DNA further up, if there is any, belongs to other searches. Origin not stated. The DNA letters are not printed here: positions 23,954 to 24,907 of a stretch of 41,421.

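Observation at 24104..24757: PASTA-domain lipoprotein gene inserted antisense between the tail chaperone and tape-measure genes (candidate injection-blocking exclusion factor)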

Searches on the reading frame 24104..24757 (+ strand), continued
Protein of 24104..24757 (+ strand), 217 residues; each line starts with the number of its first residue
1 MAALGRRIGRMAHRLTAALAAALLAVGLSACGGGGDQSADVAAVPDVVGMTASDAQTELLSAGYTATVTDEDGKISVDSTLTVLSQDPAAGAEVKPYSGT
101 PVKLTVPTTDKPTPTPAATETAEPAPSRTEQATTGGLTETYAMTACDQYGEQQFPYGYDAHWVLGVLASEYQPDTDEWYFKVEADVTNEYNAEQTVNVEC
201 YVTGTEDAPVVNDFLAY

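Call 58: search_protein_families(library=ncbifam, proteins=[P0017, P0008], max_evalue=0.1)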
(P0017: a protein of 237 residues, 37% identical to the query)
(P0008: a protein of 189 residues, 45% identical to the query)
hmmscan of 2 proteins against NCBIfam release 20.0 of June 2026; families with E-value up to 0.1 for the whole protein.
P0017 (237 aa): 3 families
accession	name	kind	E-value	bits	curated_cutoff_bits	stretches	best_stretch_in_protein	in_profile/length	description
NF052676.1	YPYG_dom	domain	1.8e-31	108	30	1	159-237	2-79/79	YPYG domain-containing protein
NF033483.0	PknB_PASTA_kin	equivalog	5.5e-10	38.9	450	1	19-142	321-437/563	Stk1 family PASTA domain-containing Ser/Thr kinase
TIGR02214.1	spoVD_pbp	equivalog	6e-05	21.6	688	1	46-131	552-634/636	stage V sporulation protein D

P0008 (189 aa): 3 families
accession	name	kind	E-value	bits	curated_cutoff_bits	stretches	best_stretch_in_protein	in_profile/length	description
NF052676.1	YPYG_dom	domain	7.3e-32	109.3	30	1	112-189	1-79/79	YPYG domain-containing protein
NF033483.0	PknB_PASTA_kin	equivalog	6e-08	32.2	450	1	5-92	344-430/563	Stk1 family PASTA domain-containing Ser/Thr kinase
NF037950.1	spanin2_1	subfamily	0.021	15.2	100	0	3-55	9-62/130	bacteriophage spanin2 family protein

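Call 67: find_related_loci(query=A1, collection=genome_contigs, flank=8000)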
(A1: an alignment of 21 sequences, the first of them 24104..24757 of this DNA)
Query A1 (217 aa) in genome_contigs; peptide patterns used: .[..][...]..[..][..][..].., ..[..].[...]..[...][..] (x = any residue, [..] = any of these).
35 stretches matched a pattern; 8 encode a relative of the query (tblastn E <= 1e-3); 8 distinct loci.
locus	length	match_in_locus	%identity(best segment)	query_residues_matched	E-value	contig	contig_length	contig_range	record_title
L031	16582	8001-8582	46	11-217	6e-44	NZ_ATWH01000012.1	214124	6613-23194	Glaciibacter superstes DSM 21135 K323DRAFT_scaffold00012.12_C, whole genome shotgun sequence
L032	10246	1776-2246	42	44-217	5e-35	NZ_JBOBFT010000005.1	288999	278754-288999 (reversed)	Plantibacter sp. YIM 135249 ctg00005, whole genome shotgun sequence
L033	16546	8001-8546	42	37-217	8e-35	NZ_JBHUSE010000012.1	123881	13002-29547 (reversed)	Arthrobacter sp. NPDC057013 NPDC057013_T15_C6.ctg-0012, whole genome shotgun sequence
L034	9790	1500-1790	59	119-217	4e-34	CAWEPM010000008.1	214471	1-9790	MAG: uncultured Actinomycetota bacterium isolate MFD02242.bin.2.200 genome assembly, contig: contig_20333, whole genome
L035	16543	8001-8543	39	28-217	1e-33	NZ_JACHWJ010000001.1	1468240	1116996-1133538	Pseudoclavibacter helvolus strain DSM 20419 Ga0264295_01, whole genome shotgun sequence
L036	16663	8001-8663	32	11-217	3e-23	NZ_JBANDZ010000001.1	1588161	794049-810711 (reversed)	Bifidobacterium favimelis strain IMAU50987 Scaffold1, whole genome shotgun sequence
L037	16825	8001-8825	34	11-217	2e-22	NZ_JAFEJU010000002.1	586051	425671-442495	Bifidobacterium colobi strain LC6 Contig_2, whole genome shotgun sequence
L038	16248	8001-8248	59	134-217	6e-20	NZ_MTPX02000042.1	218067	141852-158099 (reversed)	Actinomyces ruminis strain CtC72 NODE_2_length_218067_cov_27.2878_ID_3, whole genome shotgun sequence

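Call 89: search_protein_families(library=pfam, proteins=[L006:7049-7612:+, L006:7621-8004:+], max_evalue=0.01)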
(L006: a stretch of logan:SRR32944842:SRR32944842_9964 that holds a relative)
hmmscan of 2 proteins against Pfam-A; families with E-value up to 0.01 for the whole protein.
L006:7049-7612:+ (187 aa): 1 family
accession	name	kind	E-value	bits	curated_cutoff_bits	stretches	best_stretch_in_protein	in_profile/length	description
PF01381.28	HTH_3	-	0.0078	16.7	23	0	14-46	16-49/55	Helix-turn-helix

L006:7621-8004:+ (127 aa): 5 families
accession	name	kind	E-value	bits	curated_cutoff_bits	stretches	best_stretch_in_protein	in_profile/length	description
PF06114.19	Peptidase_M78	-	5.9e-05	23.3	22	1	9-70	1-75/123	IrrE N-terminal-like domain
PF20573.4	DUF6782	-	0.00065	19.5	27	1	4-59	46-102/241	Putative metallopeptidase family (DUF6782)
PF20641.3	TAF1C_beta-prop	-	0.0024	18.3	27.1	1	69-96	76-102/138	TAF1C, beta-propeller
PF01435.24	Peptidase_M48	-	0.0037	17.6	20.3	1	35-94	48-111/186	Peptidase family M48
PF13688.12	Reprolysin_5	-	0.0068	17.1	27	1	44-71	138-166/196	Metallo-peptidase family M12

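Call 92: search_protein_families(library=pfam, proteins=[L031:9098-9997:-, L031:10660-11739:-, L035:10268-11131:-, L035:6267-7028:+, L032:4132-5517:-, L032:2871-3419:+, L033:10654-12939:-, L036:6629-7261:+, L036:9281-9961:+], max_evalue=0.001)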
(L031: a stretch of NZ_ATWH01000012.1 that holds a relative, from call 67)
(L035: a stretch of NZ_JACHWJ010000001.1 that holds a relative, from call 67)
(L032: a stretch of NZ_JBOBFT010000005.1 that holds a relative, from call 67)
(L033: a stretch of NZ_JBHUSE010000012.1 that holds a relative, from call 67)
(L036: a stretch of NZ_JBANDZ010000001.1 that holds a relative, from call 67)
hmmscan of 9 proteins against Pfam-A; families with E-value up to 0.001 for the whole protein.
L031:9098-9997:- (299 aa): 2 families
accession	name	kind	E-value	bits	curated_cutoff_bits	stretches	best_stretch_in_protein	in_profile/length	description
PF12146.15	Hydrolase_4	-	1.1e-06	28.6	27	0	130-196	50-115/239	Serine aminopeptidase, S33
PF00561.26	Abhydrolase_1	-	2.4e-06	27.8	25.8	0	161-202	73-114/245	alpha/beta hydrolase fold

L031:10660-11739:- (359 aa): 0 families

L035:10268-11131:- (287 aa): 1 family
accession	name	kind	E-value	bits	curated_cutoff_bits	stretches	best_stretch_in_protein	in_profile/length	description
PF01510.30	Amidase_2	-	2.6e-15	57.4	26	1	35-159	8-130/131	N-acetylmuramoyl-L-alanine amidase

L035:6267-7028:+ (253 aa): 0 families

L032:4132-5517:- (461 aa): 1 family
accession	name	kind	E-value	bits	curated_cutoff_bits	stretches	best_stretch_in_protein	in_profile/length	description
PF01497.23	Peripla_BP_2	-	1.2e-23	84.3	27.5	1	182-422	2-233/235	Periplasmic binding protein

L032:2871-3419:+ (182 aa): 1 family
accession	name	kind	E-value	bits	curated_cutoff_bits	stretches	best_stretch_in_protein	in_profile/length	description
PF02566.24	OsmC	-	3.8e-17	63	27.5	1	73-177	1-99/100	OsmC-like protein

L033:10654-12939:- (761 aa): 3 families
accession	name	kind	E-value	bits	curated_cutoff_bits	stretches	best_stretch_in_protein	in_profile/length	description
PF03235.19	GmrSD_N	-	1.3e-39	136.8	33.2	1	65-297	3-199/199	GmrSD restriction endonuclease, N-terminal domain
PF07510.16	GmrSD_C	-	4.8e-25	88.5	23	1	499-641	1-137/138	GmrSD restriction endonucleases, C-terminal domain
PF18755.6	RAMA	-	2.1e-20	73.1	35.2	1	663-750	14-103/107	Restriction Enzyme Adenine Methylase Associated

L036:6629-7261:+ (210 aa): 1 family
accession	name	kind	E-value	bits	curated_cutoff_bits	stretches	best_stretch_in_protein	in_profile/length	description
PF14278.11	TetR_C_8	-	1.2e-12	48.3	26.1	1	98-190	7-99/103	Transcriptional regulator C-terminal region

L036:9281-9961:+ (226 aa): 0 families
